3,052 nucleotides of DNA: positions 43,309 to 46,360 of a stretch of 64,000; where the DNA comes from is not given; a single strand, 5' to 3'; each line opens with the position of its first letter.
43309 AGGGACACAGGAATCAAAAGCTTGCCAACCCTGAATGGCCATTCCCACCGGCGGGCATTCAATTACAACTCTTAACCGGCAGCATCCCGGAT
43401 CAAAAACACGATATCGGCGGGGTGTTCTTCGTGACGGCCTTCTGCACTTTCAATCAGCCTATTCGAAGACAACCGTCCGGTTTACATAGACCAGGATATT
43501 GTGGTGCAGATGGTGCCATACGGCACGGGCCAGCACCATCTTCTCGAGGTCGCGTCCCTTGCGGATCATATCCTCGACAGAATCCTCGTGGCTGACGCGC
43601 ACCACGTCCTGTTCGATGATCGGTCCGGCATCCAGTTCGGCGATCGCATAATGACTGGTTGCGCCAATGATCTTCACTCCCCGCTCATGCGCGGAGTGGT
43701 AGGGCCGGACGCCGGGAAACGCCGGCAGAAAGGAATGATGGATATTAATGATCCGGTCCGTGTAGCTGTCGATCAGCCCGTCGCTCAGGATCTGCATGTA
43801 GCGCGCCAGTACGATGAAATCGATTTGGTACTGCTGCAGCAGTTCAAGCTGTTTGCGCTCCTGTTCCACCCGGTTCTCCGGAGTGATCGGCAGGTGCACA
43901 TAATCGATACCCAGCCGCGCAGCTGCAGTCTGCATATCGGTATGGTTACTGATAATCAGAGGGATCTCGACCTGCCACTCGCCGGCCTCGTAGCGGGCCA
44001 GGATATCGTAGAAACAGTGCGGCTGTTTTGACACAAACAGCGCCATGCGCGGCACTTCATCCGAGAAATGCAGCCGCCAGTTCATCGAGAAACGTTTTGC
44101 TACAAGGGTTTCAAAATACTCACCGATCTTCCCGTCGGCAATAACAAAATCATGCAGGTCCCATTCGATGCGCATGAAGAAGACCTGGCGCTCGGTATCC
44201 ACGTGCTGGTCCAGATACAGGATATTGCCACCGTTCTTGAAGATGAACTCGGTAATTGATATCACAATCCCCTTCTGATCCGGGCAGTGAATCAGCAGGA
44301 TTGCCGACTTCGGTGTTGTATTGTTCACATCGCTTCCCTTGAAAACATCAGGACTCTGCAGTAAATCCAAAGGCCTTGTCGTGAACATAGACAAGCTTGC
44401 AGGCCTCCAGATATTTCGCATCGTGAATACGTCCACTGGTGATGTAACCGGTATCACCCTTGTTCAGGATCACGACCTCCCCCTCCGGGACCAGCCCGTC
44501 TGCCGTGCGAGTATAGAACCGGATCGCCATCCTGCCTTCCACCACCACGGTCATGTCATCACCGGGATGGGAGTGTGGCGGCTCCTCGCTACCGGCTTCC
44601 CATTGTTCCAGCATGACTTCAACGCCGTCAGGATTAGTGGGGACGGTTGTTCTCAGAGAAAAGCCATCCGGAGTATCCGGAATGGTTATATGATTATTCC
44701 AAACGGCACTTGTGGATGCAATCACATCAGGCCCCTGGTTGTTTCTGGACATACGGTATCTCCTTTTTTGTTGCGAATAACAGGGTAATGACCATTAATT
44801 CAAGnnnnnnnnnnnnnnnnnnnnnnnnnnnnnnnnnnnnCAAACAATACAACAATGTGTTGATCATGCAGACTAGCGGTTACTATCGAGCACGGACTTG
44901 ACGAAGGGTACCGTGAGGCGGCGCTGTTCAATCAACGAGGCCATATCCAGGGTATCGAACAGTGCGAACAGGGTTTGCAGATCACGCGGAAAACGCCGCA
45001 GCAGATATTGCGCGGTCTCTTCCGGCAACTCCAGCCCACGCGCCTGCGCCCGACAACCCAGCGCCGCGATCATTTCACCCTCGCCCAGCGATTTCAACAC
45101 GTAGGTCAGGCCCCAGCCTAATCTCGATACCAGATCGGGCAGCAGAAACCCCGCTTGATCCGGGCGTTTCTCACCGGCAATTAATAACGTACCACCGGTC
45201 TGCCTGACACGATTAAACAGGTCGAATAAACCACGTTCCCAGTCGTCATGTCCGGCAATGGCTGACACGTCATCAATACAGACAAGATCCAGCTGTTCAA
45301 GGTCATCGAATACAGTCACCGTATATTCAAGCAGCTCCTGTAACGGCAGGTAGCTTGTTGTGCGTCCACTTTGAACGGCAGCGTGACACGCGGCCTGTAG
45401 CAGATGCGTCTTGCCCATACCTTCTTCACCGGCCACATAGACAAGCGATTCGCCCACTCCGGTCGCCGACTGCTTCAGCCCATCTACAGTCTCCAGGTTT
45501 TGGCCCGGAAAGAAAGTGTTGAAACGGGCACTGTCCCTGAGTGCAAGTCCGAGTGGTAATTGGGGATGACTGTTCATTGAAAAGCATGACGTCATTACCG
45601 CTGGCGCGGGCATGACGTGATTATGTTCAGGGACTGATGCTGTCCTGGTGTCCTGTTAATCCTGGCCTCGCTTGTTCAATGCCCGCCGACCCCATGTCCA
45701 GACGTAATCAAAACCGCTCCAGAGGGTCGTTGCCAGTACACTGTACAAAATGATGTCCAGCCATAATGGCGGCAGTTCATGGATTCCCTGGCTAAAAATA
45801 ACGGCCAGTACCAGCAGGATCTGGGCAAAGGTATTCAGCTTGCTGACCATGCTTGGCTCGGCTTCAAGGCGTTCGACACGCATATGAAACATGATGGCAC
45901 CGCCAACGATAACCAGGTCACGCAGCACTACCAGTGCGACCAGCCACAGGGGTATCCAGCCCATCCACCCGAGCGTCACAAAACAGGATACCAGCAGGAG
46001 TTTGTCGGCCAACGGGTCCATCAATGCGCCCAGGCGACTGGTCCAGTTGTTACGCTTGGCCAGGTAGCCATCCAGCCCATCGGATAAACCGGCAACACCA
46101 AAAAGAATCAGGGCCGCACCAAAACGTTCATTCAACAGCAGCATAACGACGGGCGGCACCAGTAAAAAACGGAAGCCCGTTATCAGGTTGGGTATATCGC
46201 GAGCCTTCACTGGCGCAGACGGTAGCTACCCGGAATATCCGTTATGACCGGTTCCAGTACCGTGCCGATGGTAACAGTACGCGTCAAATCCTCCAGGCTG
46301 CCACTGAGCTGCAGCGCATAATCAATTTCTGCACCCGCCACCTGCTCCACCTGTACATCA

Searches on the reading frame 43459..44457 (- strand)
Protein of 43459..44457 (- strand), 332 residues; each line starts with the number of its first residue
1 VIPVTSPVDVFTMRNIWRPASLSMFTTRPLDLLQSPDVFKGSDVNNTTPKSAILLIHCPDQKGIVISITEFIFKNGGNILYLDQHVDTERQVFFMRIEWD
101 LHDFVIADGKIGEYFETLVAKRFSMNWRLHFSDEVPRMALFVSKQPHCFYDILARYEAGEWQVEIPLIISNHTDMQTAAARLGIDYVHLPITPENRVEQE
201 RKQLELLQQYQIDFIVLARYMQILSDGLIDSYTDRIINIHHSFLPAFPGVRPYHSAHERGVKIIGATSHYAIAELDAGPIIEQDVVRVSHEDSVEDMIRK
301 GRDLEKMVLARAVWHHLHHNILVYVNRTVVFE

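Call 78: search_protein_families(library=ncbifam, proteins=[window:43459-44457:-], max_evalue=0.00001)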
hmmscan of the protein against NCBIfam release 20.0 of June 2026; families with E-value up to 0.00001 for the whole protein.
window:43459-44457:- (332 aa): 6 families
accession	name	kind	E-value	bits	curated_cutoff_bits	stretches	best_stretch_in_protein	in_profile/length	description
TIGR00655.1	PurU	equivalog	2.4e-117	391.6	285.95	1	53-331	2-280/280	formyltetrahydrofolate deformylase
NF004684.0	PRK06027.1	subfamily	6.1e-116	387.1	223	1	50-331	5-285/286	formyltetrahydrofolate deformylase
TIGR00639.1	PurN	equivalog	2.4e-32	112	150.1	1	137-320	2-188/192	phosphoribosylglycinamide formyltransferase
TIGR00460.1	fmt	equivalog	5.6e-16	58.5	201.5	1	189-300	58-168/315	methionyl-tRNA formyltransferase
NF005414.0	PRK06988.1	equivalog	1e-13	51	316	1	179-313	51-179/311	formyltransferase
NF005998.1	PRK08125.1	equivalog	6.8e-10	37.9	777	1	200-315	64-179/649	bifunctional UDP-4-amino-4-deoxy-L-arabinose formyltransferase/UDP-glucuronic acid oxidase ArnA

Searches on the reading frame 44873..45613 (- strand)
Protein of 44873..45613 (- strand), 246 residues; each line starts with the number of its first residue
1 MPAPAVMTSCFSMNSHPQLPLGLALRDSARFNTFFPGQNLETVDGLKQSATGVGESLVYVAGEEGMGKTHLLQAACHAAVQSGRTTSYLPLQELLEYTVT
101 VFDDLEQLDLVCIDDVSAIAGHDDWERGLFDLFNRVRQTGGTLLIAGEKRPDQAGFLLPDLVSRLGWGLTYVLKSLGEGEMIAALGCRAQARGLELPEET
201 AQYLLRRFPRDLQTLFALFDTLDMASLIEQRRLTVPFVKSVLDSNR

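Call 78: search_protein_families(library=ncbifam, proteins=[window:44873-45613:-], max_evalue=0.00001)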
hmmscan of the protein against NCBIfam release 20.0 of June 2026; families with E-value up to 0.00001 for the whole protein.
window:44873-45613:- (246 aa): 11 families
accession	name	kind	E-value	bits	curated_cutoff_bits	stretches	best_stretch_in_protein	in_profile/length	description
TIGR03420.1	DnaA_homol_Hda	equivalog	1.7e-79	266.5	194.8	1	18-242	1-225/226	DnaA regulatory inactivator Hda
NF005982.0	PRK08084.1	equivalog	5.5e-73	245.4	268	1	12-242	2-233/235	DnaA inactivator Hda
NF006486.0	PRK08903.1-6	equivalog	1.1e-27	97.1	307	1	18-243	3-217/222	DnaA regulatory inactivator Hda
TIGR00362.1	DnaA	equivalog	6.1e-23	81.6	343.9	1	56-243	138-336/437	chromosomal replication initiator protein DnaA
NF006485.0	PRK08903.1-5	equivalog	3.6e-22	79.2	289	1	30-243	16-226/233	DnaA regulatory inactivator Hda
NF009087.0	PRK12422.1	equivalog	3.2e-16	59.5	657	1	43-227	129-322/455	chromosomal replication initiator protein DnaA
NF006571.0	PRK09087.1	equivalog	3.3e-14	53.2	297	1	18-244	8-222/228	DnaA regulatory inactivator HdaA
NF001154.0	PRK00149.3-3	equivalog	1.4e-12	47.3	410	1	58-214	153-325/462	chromosomal replication initiator protein DnaA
NF005149.0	PRK06620.1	equivalog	2.5e-11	43.2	316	1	121-243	94-215/221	hypothetical protein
NF051883.1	DnaARegInactHdaA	equivalog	4.8e-09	36.1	300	1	19-244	7-224/229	DnaA regulatory inactivator HdaA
NF038214.1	IS21_help_AAA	equivalog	6e-09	35.9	200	1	57-145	92-189/232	IS21-like element helper ATPase IstB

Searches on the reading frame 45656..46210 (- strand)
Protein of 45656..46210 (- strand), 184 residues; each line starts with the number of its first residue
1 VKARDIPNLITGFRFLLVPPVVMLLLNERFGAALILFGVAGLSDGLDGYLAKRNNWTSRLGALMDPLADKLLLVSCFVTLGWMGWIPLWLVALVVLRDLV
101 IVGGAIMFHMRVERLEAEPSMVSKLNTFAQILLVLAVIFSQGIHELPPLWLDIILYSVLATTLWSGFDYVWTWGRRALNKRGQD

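Call 78: search_protein_families(library=ncbifam, proteins=[window:45656-46210:-], max_evalue=0.00001)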
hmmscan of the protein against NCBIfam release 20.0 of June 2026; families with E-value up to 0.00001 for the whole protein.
window:45656-46210:- (184 aa): 6 families
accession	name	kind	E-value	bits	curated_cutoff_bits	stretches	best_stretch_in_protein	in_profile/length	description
TIGR00560.1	pgsA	equivalog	4.6e-28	98.9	109.1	1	5-173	2-176/183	CDP-diacylglycerol--glycerol-3-phosphate 3-phosphatidyltransferase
NF053678.1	ClpnSynClsA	equivalog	2.4e-23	83.2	240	1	5-135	4-134/180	cardiolipin synthase ClsA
NF008090.0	PRK10832.1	equivalog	8.4e-15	55.3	304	1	5-171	4-173/182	CDP-diacylglycerol--glycerol-3-phosphate 3-phosphatidyltransferase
NF040950.1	archin_ph_syn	equivalog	2.4e-08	34.1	180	1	7-97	26-118/191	archaetidylinositol phosphate synthase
TIGR00473.1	pssA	equivalog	1.2e-06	28.7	107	1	22-70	12-60/153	CDP-diacylglycerol--serine O-phosphatidyltransferase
TIGR04217.1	archae_ser_T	exception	5e-06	26.4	200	1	5-72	8-74/221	archaetidylserine synthase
